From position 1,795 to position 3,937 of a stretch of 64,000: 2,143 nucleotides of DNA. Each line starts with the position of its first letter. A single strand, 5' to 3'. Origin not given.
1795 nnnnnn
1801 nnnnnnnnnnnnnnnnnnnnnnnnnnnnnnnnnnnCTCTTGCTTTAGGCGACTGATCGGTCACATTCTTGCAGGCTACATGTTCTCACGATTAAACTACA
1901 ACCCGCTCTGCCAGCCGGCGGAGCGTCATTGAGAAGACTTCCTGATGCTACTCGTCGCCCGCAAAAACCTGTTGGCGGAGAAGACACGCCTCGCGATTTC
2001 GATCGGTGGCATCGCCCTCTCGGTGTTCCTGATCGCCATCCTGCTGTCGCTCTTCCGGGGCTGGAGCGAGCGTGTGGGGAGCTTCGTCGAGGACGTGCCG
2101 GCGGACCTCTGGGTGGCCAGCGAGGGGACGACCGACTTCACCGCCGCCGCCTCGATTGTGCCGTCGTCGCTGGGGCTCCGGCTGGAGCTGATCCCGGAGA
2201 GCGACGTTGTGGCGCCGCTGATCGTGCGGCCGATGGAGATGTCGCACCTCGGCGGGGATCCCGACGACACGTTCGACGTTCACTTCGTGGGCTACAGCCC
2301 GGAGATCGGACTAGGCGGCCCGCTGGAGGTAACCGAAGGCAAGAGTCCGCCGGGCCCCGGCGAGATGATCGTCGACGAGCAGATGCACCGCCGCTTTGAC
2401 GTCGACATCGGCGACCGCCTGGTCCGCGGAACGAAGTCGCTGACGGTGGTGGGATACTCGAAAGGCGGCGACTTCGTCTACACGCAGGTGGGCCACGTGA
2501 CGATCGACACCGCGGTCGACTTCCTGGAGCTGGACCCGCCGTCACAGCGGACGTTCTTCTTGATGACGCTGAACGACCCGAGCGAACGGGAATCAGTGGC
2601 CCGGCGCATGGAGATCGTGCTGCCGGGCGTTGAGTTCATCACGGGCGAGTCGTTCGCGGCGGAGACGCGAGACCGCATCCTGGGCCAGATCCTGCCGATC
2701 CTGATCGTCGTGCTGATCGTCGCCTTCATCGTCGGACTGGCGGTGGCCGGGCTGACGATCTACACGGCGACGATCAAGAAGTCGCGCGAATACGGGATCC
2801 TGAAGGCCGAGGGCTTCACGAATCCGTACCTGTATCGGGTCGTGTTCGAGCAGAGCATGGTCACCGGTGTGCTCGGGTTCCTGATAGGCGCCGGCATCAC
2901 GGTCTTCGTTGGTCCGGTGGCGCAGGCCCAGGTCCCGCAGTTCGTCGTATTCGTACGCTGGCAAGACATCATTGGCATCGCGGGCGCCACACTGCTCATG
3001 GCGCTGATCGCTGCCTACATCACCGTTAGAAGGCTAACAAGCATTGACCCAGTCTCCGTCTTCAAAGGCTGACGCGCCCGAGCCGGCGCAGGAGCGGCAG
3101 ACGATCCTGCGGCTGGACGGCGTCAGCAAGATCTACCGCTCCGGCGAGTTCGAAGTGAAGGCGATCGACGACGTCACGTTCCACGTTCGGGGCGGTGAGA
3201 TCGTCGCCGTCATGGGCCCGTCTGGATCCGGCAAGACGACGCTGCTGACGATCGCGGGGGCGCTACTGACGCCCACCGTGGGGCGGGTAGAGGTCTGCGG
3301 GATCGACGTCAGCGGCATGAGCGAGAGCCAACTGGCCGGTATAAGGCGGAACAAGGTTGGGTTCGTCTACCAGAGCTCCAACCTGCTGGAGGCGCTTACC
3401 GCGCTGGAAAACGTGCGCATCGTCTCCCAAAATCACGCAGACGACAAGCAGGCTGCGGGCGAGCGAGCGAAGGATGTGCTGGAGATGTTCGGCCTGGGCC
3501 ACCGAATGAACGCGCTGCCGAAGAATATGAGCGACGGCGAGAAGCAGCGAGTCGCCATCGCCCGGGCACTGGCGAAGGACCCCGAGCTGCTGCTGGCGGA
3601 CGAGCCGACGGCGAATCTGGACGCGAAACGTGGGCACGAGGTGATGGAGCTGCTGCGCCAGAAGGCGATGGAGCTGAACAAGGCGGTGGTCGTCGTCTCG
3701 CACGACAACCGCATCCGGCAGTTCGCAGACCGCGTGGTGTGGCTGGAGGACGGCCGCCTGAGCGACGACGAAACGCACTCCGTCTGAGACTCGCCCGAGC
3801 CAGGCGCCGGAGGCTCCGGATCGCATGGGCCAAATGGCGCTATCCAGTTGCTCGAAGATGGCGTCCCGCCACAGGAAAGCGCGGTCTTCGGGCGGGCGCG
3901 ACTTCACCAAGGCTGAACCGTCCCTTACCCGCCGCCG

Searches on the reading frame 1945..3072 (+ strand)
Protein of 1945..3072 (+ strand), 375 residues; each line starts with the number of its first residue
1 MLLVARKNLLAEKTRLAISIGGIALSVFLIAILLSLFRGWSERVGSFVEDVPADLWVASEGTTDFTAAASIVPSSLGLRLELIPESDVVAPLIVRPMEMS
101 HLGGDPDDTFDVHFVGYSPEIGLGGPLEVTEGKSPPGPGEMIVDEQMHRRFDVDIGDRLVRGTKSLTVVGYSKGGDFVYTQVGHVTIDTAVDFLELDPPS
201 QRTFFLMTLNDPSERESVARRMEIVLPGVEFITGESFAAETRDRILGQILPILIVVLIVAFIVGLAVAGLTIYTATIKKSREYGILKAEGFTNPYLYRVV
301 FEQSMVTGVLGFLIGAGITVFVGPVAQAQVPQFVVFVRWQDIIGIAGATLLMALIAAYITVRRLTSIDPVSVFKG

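Call 45: search_protein_families(library=pfam, proteins=[window:1945-3072:+], max_evalue=0.001)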
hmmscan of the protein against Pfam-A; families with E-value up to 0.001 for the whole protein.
window:1945-3072:+ (375 aa): 2 families
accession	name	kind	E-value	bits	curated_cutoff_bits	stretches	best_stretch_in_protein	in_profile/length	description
PF02687.27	FtsX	-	1.7e-12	47.9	25.5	1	255-369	2-120/120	FtsX-like permease C-terminal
PF12704.14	MacB_PCD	-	3.7e-09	37.6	27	1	17-223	2-205/207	MacB-like periplasmic core domain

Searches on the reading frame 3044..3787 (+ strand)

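Call 45: search_protein_families(library=pfam, proteins=[window:3044-3787:+], max_evalue=0.001)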
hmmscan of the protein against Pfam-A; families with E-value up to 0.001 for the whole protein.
window:3044-3787:+ (247 aa): 6 families
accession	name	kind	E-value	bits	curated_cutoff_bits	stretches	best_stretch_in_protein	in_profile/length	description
PF00005.33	ABC_tran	-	5.1e-32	111.8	25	1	42-190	2-137/137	ABC transporter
PF13304.12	AAA_21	-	4.2e-08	34.1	27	1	141-222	220-300/304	AAA domain, putative AbiEii toxin, Type IV TA system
PF02463.25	SMC_N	-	1.2e-06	28.5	40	1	131-232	112-209/220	RecF/RecN/SMC N terminal domain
PF13555.12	AAA_29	-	7.5e-05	22.8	27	1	43-78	16-49/61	P-loop containing region of AAA domain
PF13191.12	AAA_16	-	0.00018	22.5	32.6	1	48-206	19-122/167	AAA ATPase domain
PF13238.12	AAA_18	-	0.00058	20.8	29.4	0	54-118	1-63/128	AAA domain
